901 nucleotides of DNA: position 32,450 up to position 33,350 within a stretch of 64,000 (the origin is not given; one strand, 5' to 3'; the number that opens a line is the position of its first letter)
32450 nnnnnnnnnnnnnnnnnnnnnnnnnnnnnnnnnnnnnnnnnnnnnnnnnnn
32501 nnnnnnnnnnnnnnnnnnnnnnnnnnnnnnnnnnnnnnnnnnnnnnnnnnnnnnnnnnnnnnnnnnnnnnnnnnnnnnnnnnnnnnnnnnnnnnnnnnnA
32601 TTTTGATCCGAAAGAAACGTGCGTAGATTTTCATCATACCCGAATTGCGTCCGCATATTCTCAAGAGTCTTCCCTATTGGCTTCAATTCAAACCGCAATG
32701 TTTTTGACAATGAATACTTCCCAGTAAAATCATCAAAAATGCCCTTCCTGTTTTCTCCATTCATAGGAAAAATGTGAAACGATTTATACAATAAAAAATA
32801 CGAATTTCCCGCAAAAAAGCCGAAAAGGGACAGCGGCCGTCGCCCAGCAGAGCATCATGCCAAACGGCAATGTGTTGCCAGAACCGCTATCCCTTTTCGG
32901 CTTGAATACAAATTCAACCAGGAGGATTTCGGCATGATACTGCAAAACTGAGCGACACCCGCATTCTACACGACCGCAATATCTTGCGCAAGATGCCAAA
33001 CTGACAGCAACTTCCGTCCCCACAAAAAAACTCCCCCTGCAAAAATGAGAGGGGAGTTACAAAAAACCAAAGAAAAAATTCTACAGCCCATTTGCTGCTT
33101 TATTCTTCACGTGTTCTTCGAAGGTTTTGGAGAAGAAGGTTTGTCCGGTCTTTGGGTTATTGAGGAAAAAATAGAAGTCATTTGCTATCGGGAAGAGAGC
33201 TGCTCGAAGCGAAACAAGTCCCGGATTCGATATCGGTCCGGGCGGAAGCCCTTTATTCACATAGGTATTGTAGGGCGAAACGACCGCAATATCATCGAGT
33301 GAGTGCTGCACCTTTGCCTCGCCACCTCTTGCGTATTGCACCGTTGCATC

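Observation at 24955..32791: Complete type V-A CRISPR-Cas locus (cas12a-cas4-cas1-cas2-leader-array) in a CPR-like genome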

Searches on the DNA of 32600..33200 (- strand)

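Call 55: search_rna_families(source=window, start=32600, end=33200, threshold=evalue, max_evalue=10)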
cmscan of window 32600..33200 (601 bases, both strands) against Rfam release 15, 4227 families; matches with E-value up to 10: 6.
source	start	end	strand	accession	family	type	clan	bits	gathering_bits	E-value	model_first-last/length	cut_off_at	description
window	33022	33128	-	RF00515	PyrR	Cis-reg;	-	29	54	0.058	1-115/115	no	PyrR binding site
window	32803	32917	-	RF00689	MIR390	Gene; miRNA;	-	24.4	77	0.014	1-121/121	no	MIR390 microRNA precursor family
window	33016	33173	-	RF00557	L10_leader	Cis-reg; leader;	-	19.6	44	0.72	1-138/138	no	Ribosomal protein L10 leader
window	32817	32903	-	RF04102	MIR6457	Gene; miRNA;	-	17.2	140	1.2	1-177/177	no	MIR6457 microRNA precursor family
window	32815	32905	-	RF03404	mir-1298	Gene; miRNA;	-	15.7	70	4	1-104/104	no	mir-1298 microRNA precursor family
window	32763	32816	+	RF01675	CrcZ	Gene; sRNA;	-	11.2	95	1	1-398/398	no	Pseudomonas sRNA CrcZ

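Call 61: build_rna_model(alignment_id=A3)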
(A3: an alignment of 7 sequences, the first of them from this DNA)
Model R1 built from alignment A3 (7 sequences, 151 columns); structure: RNAalifold consensus.
model positions 137; base pairs 34; branch points 0; effective number of sequences 1.71; information 0.59 bits per position. Calibrated on 0.2 Mb of random sequence (short: E-values are rough).
structure used (alignment columns):
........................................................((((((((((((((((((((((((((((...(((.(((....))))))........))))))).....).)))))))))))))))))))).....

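Call 63: search_with_rna_model(model_id=R1, sources=[window, L001, L002, L003, L004, L005, L006, L007, L008, L009, L010, L011, L012, L013, L014, L015, L016, L017, L018, L019, L020, L021, L022, L023, L024, L025, L026, L027, L028, L029, L030, L031, L032, L033, L034, L035, L036, L037, L038, L039, L040, L041, L042, L043, L044, L045, L046, L047, L048, L049, L050, L051, L052, L053, L054, L055, L056, L057, L058, L059, L060, L061, L062, L063, L064, L065, L066, L067, L068, L069, L070, L071, L072, L073, L074, L075, L076, L077, L078, L079, L080, L081, L082, L083, L084, L085], max_evalue=1, make_alignment=true)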
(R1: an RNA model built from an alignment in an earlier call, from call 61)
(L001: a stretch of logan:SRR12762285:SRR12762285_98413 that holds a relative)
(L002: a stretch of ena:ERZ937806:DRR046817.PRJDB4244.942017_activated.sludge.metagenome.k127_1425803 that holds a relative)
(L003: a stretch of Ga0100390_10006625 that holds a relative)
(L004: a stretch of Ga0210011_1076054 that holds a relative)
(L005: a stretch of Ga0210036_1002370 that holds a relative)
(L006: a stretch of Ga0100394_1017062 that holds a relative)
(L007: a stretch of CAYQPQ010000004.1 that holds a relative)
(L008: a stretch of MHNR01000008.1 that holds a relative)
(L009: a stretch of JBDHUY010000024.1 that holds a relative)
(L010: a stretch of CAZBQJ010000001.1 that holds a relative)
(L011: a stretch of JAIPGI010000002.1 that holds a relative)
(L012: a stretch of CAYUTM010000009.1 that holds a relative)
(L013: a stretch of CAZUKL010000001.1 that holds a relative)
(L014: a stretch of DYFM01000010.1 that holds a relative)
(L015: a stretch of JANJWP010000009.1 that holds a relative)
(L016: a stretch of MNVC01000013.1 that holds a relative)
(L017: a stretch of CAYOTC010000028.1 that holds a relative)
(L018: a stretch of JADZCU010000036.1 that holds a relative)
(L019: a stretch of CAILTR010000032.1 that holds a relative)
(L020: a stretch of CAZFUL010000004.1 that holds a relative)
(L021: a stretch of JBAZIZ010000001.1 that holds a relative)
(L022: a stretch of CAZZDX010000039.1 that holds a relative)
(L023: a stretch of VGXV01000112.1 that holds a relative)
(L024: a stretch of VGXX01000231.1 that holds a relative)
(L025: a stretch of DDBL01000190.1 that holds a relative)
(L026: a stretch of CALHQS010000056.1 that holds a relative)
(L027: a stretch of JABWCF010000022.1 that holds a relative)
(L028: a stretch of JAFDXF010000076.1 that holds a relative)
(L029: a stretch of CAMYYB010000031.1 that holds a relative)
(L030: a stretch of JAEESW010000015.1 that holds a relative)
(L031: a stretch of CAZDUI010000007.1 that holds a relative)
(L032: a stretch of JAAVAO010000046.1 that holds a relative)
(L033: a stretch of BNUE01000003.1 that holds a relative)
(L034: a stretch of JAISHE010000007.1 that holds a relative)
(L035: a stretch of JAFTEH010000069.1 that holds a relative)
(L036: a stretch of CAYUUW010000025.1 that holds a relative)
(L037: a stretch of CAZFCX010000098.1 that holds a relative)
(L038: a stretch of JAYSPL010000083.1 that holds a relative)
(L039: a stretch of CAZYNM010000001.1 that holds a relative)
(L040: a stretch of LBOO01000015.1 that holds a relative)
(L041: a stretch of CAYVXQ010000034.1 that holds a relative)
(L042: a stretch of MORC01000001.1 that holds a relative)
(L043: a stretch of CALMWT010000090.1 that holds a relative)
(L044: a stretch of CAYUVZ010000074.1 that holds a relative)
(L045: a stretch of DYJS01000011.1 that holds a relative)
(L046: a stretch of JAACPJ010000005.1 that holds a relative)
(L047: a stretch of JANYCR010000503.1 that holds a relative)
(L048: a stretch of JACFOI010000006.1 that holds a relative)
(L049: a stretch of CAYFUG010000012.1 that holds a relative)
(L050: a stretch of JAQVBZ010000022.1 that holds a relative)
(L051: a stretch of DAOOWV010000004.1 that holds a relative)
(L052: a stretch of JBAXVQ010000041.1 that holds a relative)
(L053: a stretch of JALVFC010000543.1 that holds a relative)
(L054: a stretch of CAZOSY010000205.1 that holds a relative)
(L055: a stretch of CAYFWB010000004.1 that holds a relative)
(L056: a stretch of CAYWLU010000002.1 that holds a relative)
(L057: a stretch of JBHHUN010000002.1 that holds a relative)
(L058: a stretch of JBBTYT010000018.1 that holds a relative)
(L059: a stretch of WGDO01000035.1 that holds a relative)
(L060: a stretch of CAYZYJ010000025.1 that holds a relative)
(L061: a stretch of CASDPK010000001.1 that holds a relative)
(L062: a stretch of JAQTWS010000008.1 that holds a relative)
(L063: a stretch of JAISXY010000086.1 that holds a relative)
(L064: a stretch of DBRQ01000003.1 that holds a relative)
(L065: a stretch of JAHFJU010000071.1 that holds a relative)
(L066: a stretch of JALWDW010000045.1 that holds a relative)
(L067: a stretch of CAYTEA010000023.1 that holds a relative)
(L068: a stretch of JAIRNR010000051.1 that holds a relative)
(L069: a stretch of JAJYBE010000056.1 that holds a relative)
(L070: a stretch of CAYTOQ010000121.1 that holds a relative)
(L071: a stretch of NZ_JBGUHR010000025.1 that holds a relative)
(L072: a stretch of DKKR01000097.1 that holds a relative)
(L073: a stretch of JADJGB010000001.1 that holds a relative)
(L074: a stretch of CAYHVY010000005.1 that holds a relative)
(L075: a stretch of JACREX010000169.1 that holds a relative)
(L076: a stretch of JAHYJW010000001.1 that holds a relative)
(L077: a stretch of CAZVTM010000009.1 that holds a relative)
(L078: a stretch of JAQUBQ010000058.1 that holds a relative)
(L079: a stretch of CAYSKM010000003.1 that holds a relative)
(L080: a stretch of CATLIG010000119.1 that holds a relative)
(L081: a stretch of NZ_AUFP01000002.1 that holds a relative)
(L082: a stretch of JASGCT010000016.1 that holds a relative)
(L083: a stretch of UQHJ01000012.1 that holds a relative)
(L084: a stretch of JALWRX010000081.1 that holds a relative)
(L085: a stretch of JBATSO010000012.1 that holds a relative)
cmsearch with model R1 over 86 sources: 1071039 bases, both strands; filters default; matches with E-value up to 1: 24.
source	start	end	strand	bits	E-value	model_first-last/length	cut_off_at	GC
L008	3127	3264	+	139.3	8.1e-29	1-137/137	no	0.47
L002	2650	2797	+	136.8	3.1e-28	1-137/137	no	0.5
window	32812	32959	-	135.8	5.3e-28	1-137/137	no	0.51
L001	165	312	+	135.8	5.3e-28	1-137/137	no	0.51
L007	5810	5957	+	134.4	1.1e-27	1-137/137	no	0.49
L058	5798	5932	+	130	1.2e-26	1-137/137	no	0.39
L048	5836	5966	+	109.5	7.2e-22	1-137/137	no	0.48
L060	5833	5950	+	108.1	1.5e-21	1-137/137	no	0.46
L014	5781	5912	+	99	2e-19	1-137/137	no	0.42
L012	5789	5919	+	94.4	2.3e-18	1-137/137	no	0.34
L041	31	168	+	93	5e-18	1-137/137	no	0.36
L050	5861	5992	+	92.1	8e-18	1-137/137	no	0.4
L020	5771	5905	+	87.5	9.7e-17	1-137/137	no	0.42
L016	5826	5985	+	85.6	2.7e-16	1-137/137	no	0.38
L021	5830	5982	+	69.2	1.7e-12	1-137/137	no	0.29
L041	75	201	-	40.1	1.1e-05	1-137/137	no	0.39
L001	216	353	-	35.9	0.0001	1-137/137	no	0.46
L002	2701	2844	-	30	0.0024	1-137/137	no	0.49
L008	3172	3259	-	25.1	0.035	46-132/137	no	0.49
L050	5895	6018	-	23.9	0.064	1-137/137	no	0.4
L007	5861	5997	-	23.4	0.087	1-137/137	no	0.46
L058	5836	5975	-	20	0.54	1-137/137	no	0.34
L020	5811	5944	-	19.2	0.83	1-137/137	no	0.37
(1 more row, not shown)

Alignment A4: 24 matches aligned to the model, 212 columns, each read 5' to 3' on its own strand. Consensus structure (alignment columns), stored with it:
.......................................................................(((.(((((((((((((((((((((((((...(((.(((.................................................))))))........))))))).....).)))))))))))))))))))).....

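Call 64: search_with_rna_model(model_id=R1, sources=[window, L002, L007, L008, L012, L014, L016, L020, L021, L041, L048, L050, L058, L060], max_evalue=1e-8, make_alignment=true)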
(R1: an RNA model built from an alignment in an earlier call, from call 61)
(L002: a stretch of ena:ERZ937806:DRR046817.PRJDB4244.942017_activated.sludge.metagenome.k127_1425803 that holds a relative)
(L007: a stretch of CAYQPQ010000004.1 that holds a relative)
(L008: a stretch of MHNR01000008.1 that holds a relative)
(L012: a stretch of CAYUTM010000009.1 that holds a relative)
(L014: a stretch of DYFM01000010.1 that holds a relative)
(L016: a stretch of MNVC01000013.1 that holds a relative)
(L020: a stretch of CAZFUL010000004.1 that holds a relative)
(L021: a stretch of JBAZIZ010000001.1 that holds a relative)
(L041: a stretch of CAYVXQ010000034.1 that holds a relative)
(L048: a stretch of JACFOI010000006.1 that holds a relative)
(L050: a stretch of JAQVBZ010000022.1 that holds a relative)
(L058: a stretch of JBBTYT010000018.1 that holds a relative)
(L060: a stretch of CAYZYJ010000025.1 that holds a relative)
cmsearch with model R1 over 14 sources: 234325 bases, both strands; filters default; matches with E-value up to 1e-8: 14.
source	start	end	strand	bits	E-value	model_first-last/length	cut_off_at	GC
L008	3127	3264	+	139.3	1.8e-29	1-137/137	no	0.47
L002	2650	2797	+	136.8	6.9e-29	1-137/137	no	0.5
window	32812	32959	-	135.8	1.2e-28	1-137/137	no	0.51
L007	5810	5957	+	134.4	2.5e-28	1-137/137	no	0.49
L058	5798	5932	+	130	2.5e-27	1-137/137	no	0.39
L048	5836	5966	+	109.5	1.6e-22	1-137/137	no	0.48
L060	5833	5950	+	108.1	3.2e-22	1-137/137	no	0.46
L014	5781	5912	+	99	4.4e-20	1-137/137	no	0.42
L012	5789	5919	+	94.4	5e-19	1-137/137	no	0.34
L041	31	168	+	93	1.1e-18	1-137/137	no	0.36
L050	5861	5992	+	92.1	1.7e-18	1-137/137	no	0.4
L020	5771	5905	+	87.5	2.1e-17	1-137/137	no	0.42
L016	5826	5985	+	85.6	5.8e-17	1-137/137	no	0.38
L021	5830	5982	+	69.2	3.8e-13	1-137/137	no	0.29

Alignment A5: 14 matches aligned to the model, 166 columns, each read 5' to 3' on its own strand. Consensus structure (alignment columns), stored with it:
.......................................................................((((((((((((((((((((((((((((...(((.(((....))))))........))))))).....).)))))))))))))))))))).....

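Call 68: build_rna_model(alignment_id=A5)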
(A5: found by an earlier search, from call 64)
Model R2 built from alignment A5 (14 sequences, 166 columns); structure: stored with the alignment.
model positions 138; base pairs 34; branch points 0; effective number of sequences 2.35; information 0.59 bits per position. Calibrated on 0.2 Mb of random sequence (short: E-values are rough).
structure used (alignment columns):
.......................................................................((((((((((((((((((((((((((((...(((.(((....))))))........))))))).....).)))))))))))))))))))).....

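Call 69: search_with_rna_model(model_id=R2, sources=[window, L001, L002, L003, L004, L005, L006, L007, L008, L009, L010, L011, L012, L013, L014, L015, L016, L017, L018, L019, L020, L021, L022, L023, L024, L025, L026, L027, L028, L029, L030, L031, L032, L033, L034, L035, L036, L037, L038, L039, L040, L041, L042, L043, L044, L045, L046, L047, L048, L049, L050, L051, L052, L053, L054, L055, L056, L057, L058, L059, L060, L061, L062, L063, L064, L065, L066, L067, L068, L069, L070, L071, L072, L073, L074, L075, L076, L077, L078, L079, L080, L081, L082, L083, L084, L085], max_evalue=0.1)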
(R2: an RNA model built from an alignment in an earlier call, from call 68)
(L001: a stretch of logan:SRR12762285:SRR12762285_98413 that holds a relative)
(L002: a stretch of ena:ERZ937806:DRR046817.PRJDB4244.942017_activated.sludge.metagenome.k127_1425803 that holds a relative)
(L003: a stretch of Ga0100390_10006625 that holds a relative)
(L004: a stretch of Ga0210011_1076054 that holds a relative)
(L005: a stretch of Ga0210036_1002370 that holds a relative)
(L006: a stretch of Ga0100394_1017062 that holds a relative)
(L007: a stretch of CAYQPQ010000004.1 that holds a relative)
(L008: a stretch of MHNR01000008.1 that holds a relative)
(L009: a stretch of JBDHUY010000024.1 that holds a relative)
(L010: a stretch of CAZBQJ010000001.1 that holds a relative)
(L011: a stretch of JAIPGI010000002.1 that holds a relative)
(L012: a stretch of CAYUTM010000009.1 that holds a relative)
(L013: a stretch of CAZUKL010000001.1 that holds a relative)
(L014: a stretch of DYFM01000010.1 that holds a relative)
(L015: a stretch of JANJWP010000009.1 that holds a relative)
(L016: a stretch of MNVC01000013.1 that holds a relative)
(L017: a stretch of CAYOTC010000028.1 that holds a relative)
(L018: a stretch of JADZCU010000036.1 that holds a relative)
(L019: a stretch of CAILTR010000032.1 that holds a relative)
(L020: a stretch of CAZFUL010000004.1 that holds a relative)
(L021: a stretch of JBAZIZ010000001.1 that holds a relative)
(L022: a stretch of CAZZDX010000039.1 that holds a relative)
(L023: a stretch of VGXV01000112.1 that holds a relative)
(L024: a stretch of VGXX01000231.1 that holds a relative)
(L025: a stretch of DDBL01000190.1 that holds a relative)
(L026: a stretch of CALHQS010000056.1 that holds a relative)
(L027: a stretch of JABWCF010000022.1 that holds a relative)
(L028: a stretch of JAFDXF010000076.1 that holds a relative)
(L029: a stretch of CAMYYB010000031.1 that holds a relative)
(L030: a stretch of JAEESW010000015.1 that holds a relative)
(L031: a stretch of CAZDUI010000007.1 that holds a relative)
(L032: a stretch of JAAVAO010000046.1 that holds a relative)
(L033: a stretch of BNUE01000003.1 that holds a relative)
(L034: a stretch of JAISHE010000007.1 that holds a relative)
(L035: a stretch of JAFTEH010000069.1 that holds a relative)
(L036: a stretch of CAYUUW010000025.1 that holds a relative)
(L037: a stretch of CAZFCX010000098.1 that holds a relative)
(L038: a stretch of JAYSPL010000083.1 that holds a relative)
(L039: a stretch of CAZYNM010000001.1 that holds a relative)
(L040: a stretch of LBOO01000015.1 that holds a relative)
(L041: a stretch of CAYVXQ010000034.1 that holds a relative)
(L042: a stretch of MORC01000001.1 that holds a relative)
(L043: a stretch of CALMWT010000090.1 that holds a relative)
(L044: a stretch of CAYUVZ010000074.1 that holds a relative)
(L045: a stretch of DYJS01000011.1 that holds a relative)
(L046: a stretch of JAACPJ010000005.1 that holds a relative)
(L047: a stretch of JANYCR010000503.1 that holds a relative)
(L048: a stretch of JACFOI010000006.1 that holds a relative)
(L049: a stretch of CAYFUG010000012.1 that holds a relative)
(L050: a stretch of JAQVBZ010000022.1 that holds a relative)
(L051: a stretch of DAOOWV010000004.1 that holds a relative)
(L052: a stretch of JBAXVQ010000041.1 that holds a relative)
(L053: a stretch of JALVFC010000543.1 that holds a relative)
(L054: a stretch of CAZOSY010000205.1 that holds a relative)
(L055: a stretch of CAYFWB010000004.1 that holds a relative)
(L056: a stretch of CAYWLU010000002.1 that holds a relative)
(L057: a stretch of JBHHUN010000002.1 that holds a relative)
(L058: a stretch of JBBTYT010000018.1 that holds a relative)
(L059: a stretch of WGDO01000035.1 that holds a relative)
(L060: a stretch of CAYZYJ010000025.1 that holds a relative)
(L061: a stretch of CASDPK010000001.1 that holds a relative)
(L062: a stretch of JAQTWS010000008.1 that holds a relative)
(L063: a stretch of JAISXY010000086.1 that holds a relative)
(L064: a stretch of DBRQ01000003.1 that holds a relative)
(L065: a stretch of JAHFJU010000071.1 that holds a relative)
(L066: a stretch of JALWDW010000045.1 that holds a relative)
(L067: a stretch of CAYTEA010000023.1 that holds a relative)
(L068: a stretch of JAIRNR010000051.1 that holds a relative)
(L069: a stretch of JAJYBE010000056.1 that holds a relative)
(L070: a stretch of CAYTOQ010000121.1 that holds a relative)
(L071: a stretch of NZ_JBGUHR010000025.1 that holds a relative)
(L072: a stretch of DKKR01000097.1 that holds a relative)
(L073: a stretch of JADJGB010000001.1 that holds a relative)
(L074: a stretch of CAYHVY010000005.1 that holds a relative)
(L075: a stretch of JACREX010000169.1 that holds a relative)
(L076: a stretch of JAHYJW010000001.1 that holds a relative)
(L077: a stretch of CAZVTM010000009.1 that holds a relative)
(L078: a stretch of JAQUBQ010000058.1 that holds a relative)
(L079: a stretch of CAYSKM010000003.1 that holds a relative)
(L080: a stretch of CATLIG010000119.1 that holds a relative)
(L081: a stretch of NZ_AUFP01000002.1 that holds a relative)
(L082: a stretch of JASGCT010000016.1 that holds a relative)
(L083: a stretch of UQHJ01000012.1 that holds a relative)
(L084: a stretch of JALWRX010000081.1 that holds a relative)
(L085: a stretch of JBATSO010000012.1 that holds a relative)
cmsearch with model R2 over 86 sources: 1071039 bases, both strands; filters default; matches with E-value up to 0.1: 20.
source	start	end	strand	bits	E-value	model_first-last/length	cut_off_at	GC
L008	3127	3264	+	133.3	5.1e-24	1-138/138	no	0.47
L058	5798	5932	+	129.8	2.7e-23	1-138/138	no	0.39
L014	5781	5912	+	120.9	1.9e-21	1-138/138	no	0.42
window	32812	32959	-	120.5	2.4e-21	1-138/138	no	0.51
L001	165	312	+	120.5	2.4e-21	1-138/138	no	0.51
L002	2650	2797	+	120.4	2.4e-21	1-138/138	no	0.5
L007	5810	5957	+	119.5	3.7e-21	1-138/138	no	0.49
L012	5789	5919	+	116.6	1.5e-20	1-138/138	no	0.34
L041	31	168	+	115.3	2.8e-20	1-138/138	no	0.36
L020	5771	5905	+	113.9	5.6e-20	1-138/138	no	0.42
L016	5826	5985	+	113.8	5.9e-20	1-138/138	no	0.38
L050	5861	5992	+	113.6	6.4e-20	1-138/138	no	0.4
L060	5833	5950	+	106.6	1.9e-18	1-138/138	no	0.46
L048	5836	5966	+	104.1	6.2e-18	1-138/138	no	0.48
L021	5830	5982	+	96.9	1.9e-16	1-138/138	no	0.29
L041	75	201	-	43.5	2.5e-05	1-138/138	no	0.39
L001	216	353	-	33.8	0.0027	1-138/138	no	0.46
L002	2701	2844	-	26.8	0.077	1-138/138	no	0.49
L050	5895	6018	-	26.7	0.081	1-138/138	no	0.4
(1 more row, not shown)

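Call 79: search_with_rna_model(model_id=R2, sources=[L086, L087, L088, L089, L090, L091, L092, L093, L094], max_evalue=0.1)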
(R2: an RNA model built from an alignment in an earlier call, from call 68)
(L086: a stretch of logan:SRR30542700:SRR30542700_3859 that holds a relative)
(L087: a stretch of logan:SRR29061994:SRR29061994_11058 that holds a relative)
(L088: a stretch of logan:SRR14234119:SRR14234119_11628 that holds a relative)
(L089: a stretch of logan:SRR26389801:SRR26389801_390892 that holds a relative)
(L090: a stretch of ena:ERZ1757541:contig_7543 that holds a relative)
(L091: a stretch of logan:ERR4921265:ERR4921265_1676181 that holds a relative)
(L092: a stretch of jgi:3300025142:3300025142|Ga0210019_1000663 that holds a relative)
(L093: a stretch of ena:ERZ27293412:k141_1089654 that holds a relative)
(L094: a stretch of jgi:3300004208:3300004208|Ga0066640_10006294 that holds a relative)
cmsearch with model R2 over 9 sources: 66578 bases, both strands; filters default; matches with E-value up to 0.1: 14.
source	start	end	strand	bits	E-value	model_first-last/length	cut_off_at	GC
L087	2810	2957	+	119.5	2.3e-22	1-138/138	no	0.49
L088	107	254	+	119.5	2.3e-22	1-138/138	no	0.49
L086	1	95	+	101.2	1.5e-18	44-138/138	5'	0.54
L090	2837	2979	+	92.5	9.9e-17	1-138/138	no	0.41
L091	375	517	+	92.5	9.9e-17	1-138/138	no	0.41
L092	2664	2812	+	85.4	3e-15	1-138/138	no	0.5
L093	98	246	+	85.4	3e-15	1-138/138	no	0.5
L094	17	165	+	85.4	3e-15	1-138/138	no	0.5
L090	2885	3023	-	42.6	2.4e-06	1-138/138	no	0.36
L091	423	561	-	42.6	2.4e-06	1-138/138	no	0.36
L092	2727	2807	-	22.9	0.031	51-129/138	no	0.49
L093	161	241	-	22.9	0.031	51-129/138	no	0.49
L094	80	160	-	22.9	0.031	51-129/138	no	0.49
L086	4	90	-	22.7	0.035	47-133/138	no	0.57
